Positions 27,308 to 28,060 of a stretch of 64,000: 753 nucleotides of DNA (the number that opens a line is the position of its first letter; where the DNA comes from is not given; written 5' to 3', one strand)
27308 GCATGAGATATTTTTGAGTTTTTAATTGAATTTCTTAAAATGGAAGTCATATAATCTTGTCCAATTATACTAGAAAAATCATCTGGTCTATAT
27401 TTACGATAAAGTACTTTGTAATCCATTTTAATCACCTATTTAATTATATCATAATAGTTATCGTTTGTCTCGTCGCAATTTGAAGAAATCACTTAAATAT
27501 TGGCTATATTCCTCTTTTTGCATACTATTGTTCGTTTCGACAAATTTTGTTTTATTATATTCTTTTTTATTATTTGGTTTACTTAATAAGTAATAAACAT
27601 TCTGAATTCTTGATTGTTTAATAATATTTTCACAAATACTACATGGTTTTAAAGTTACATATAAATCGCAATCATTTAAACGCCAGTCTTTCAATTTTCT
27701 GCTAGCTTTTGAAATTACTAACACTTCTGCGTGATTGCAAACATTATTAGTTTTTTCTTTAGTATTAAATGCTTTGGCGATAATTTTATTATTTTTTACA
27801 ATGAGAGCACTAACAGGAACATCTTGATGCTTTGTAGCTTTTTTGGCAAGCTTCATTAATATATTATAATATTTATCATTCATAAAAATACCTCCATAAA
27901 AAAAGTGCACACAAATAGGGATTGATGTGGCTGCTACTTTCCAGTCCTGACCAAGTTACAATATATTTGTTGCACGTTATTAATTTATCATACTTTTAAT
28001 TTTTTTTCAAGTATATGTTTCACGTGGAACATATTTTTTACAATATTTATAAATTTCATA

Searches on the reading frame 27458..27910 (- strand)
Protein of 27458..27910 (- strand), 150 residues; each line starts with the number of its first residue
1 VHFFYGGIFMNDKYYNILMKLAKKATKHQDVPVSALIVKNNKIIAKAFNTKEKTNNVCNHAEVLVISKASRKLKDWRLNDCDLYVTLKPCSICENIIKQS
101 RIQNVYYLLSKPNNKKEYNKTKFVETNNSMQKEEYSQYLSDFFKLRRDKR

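Call 43: search_protein_families(library=pfam, proteins=[window:27458-27910:-], max_evalue=0.001)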
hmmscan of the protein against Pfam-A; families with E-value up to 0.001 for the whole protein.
window:27458-27910:- (150 aa): 3 families
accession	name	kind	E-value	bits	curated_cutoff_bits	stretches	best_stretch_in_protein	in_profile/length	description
PF14437.12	MafB19-deam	-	3.5e-32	111.7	27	1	12-147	4-142/142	MafB19-like deaminase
PF00383.29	dCMP_cyt_deam_1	-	1.4e-25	89.6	25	1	12-108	5-101/102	Cytidine and deoxycytidylate deaminase zinc-binding region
PF14439.12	Bd3614-deam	-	1.4e-06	28.7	38.5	1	27-107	4-88/113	Bd3614-like deaminase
